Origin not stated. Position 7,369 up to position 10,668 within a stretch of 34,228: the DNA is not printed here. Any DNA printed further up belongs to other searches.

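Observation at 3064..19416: Pair of giant paralogous cytoplasmic-looking proteins flanking uvrB, with no family I can name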

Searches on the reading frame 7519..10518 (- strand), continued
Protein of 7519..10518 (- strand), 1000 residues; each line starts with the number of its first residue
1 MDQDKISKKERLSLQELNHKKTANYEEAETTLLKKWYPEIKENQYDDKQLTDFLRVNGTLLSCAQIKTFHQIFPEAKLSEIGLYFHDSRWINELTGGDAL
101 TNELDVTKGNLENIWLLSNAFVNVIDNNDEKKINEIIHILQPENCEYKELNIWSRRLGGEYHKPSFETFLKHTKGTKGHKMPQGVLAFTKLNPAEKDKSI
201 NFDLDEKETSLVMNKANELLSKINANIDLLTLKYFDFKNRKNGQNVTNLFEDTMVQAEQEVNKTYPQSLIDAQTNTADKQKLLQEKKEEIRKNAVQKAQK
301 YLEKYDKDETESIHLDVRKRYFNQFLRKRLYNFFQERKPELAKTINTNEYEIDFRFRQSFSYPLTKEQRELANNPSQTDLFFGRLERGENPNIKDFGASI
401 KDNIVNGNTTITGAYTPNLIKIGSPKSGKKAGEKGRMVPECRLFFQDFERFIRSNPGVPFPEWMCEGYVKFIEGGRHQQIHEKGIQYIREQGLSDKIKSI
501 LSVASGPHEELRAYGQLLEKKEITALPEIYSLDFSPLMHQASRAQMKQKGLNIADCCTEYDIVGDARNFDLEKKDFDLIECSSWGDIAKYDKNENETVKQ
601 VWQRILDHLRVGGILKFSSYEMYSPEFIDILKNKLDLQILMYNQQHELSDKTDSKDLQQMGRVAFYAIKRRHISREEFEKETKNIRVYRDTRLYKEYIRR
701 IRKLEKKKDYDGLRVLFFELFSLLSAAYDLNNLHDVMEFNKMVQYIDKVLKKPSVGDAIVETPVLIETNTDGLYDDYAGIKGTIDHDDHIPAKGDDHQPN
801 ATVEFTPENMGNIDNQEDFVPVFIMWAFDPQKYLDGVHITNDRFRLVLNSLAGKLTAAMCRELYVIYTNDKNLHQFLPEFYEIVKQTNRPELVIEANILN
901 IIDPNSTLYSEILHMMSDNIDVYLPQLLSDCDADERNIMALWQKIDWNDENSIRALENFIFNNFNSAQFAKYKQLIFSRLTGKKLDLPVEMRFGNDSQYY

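Call 48: find_encoding_contigs(protein=P0025, flank=8000, max_places=1)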
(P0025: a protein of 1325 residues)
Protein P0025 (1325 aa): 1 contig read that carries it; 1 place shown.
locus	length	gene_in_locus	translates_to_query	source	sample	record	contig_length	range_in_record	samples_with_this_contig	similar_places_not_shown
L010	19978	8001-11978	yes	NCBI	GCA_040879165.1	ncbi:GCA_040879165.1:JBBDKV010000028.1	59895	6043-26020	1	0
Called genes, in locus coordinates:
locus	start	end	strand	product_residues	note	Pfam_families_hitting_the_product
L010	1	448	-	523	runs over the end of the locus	-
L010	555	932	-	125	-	PF03819:MazG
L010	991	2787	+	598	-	PF01807:Zn_ribbon_DnaG, PF08275:DNAG_N, PF01751:Toprim, PF13155:Toprim_2, PF13662:Toprim_4, PF10410:DnaB_bind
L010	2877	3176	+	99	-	PF02583:Trns_repr_metal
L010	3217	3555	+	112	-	PF00578:AhpC-TSA (weak), PF14595:Thioredoxin_9 (weak), PF00085:Thioredoxin, PF13899:Thioredoxin_7 (weak), PF13098:Thioredoxin_2, PF13905:Thioredoxin_8 (faint)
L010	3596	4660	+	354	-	PF07992:Pyr_redox_2, PF13738:Pyr_redox_3, PF00070:Pyr_redox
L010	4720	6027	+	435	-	PF02812:ELFV_dehydrog_N, PF00208:ELFV_dehydrog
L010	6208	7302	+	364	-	PF03979:Sigma70_r1_1 (faint), PF00140:Sigma70_r1_2, PF04542:Sigma70_r2, PF04539:Sigma70_r3, PF04545:Sigma70_r4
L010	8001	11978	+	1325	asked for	-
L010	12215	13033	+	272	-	-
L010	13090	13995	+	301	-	PF03881:Fructosamin_kin, PF01636:APH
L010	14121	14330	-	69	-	-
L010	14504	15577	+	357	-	PF00150:Cellulase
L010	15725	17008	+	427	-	PF13506:Glyco_transf_21 (weak), PF00535:Glycos_transf_2, PF10111:Glyco_tranf_2_2 (faint), PF13641:Glyco_tranf_2_3, PF13632:Glyco_trans_2_3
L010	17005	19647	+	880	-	PF02366:PMT, PF13231:PMT_2, PF01270:Glyco_hydro_8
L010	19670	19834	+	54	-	-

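Call 76: list_cluster_members(proteins=[P0026, P0027, P0032, P0034, P0035, P0036, P0039, P0040, P0041, P0043])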
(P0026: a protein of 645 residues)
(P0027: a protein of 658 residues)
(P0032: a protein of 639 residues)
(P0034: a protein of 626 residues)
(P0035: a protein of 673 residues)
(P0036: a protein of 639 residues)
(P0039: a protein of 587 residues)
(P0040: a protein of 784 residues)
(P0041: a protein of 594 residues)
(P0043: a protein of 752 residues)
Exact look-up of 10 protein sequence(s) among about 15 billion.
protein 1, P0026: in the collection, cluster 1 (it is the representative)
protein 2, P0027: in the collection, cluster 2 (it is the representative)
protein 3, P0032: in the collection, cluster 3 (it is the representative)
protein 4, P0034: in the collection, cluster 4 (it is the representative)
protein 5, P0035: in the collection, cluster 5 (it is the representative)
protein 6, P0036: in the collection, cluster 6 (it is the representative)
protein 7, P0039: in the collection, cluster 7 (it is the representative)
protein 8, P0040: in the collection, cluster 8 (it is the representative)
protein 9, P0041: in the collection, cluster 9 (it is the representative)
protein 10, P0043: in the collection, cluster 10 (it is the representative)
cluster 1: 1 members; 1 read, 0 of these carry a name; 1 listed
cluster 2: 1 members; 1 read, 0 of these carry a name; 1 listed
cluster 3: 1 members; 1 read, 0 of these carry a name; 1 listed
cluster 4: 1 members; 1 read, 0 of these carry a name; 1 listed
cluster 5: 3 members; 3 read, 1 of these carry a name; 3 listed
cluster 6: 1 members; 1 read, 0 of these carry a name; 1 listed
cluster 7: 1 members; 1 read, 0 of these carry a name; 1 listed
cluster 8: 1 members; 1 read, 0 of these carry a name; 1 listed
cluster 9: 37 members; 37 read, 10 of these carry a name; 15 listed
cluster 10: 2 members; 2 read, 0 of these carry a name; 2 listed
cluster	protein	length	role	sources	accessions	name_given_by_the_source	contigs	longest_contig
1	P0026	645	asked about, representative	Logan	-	-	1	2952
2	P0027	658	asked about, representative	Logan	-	-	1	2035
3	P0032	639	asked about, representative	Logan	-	-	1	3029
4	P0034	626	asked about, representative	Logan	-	-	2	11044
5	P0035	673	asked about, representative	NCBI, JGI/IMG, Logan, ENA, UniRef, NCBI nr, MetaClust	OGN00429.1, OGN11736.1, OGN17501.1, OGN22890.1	MAG: hypothetical protein A3B91_04255 [Candidatus Yanofskybacteria bacterium ... | Methyltransferase type 11 domain-containing protein n=1 Tax=Candidatus Yanofskybacteria ... | MAG: hypothetical protein A2650_03515 [Candidatus Yanofskybacteria bacterium ...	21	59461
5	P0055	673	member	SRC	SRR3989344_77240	-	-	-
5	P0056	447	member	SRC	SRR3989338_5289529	-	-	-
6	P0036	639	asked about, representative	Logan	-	-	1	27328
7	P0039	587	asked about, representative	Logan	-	-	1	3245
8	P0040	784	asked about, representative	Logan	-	-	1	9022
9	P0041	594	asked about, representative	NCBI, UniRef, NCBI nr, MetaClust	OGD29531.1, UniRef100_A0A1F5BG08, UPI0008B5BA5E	hypothetical protein A2W60_00180 [Candidatus Azambacteria bacterium RIFCSPHIGHO2_02_46_12] | Methyltransferase type 11 domain-containing protein n=1 Tax=Candidatus Azambacteria ... | MAG: hypothetical protein A2W60_00180 [Candidatus Azambacteria bacterium ...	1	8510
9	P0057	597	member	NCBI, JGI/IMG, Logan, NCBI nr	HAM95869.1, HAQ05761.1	TPA: hypothetical protein DCP13_03135 [Candidatus Azambacteria bacterium] | hypothetical protein [Candidatus Azambacteria bacterium]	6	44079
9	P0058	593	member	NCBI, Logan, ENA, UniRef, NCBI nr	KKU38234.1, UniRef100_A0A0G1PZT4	MAG: hypothetical protein UX51_C0004G0007 [Candidatus Azambacteria bacterium ... | Methyltransferase type 11 domain-containing protein n=1 Tax=Candidatus Azambacteria ...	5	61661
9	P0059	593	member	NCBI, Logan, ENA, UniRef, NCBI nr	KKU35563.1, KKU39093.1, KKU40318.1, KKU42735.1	MAG: hypothetical protein UX53_C0015G0009 [Candidatus Azambacteria bacterium ... | Methyltransferase type 11 domain-containing protein n=4 Tax=Candidatus Azamiibacteriota ... | MAG: hypothetical protein UX48_C0015G0003 [Candidatus Azambacteria bacterium ...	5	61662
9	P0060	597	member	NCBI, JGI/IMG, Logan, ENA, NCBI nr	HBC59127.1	TPA: hypothetical protein DCZ14_01790 [Candidatus Azambacteria bacterium] | hypothetical protein [Candidatus Azambacteria bacterium]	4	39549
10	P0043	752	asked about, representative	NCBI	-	-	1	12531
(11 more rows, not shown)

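Call 84: search_protein_families(library=ncbifam, proteins=[P0025, P0028, P0035], max_evalue=0.01)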
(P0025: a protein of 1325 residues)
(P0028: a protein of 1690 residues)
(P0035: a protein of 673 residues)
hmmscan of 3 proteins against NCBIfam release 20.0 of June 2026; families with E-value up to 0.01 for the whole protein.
P0025 (1325 aa): 0 families

P0028 (1690 aa): 10 families
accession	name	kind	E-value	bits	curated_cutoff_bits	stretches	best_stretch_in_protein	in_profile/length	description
TIGR02072.1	BioC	equivalog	1.3e-06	28.4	184.95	1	441-595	35-170/244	malonyl-ACP O-methyltransferase BioC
TIGR01934.1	MenG_MenH_UbiE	subfamily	4.1e-06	26.2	158.35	1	440-553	39-140/223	ubiquinone/menaquinone biosynthesis methyltransferase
NF001242.0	PRK00216.1-3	equivalog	0.00014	21.4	351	1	461-553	88-174/258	bifunctional demethylmenaquinone methyltransferase/2-methoxy-6-polyprenyl-1,4-benzoquinol methylase UbiE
NF047649.1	MTase_UXPK_star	exception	0.00034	19.7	460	1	471-555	105-182/283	methyltransferase/UXPK-star double selenoprotein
NF001240.0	PRK00216.1-1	equivalog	0.00074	18.6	378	1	440-563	63-178/251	bifunctional demethylmenaquinone methyltransferase/2-methoxy-6-polyprenyl-1,4-benzoquinol methylase UbiE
NF001243.0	PRK00216.1-4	equivalog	0.0017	17.7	235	1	470-559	74-157/237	demethylmenaquinone methyltransferase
NF045823.1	PthPhpthDimycoMt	equivalog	0.0022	17.2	300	1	505-561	118-173/256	phthiotriol/phenolphthiotriol dimycocerosates methyltransferase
NF001241.0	PRK00216.1-2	equivalog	0.0054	16.4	327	1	470-556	75-149/231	demethylmenaquinone methyltransferase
TIGR02752.1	MenG_heptapren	equivalog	0.0086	15.6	419.85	0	470-558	72-154/231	demethylmenaquinone methyltransferase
NF045825.1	FAmtase_mtf2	equivalog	0.0095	15.2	400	0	505-558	110-162/248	fatty-acid O-methyltransferase Mtf2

P0035 (673 aa): 9 families
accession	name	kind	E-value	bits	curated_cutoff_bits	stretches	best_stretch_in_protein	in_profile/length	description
TIGR01934.1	MenG_MenH_UbiE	subfamily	9.8e-05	21.8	158.35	1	252-379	38-144/223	ubiquinone/menaquinone biosynthesis methyltransferase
NF041537.1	ArsM_AhpD_UU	exception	0.00033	19.5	510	1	284-368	100-179/345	arsenite methyltransferase/AhpD domain selenoprotein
NF001244.0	PRK00216.1-5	equivalog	0.00051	19.4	216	1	280-387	68-164/236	bifunctional demethylmenaquinone methyltransferase/2-methoxy-6-polyprenyl-1,4-benzoquinol methylase UbiE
NF001243.0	PRK00216.1-4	equivalog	0.0013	18.1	235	1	287-374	74-149/237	demethylmenaquinone methyltransferase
NF001241.0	PRK00216.1-2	equivalog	0.0014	18.3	327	1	287-388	75-159/231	demethylmenaquinone methyltransferase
TIGR02752.1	MenG_heptapren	equivalog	0.0021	17.6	419.85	1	285-374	70-147/231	demethylmenaquinone methyltransferase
NF052510.1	methyltran_MpqE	exception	0.0021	17.5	335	1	287-375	73-150/234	methyl-plastoquinone biosynthesis methyltransferase MpqE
NF043040.1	corrin_prot_MT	hypoth_equivalog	0.0028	17.1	180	1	288-378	66-149/216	corrinoid protein-associated methyltransferase CpaM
NF008823.0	PRK11873.1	subfamily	0.0093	15.5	263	0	287-363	104-175/272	arsenite methyltransferase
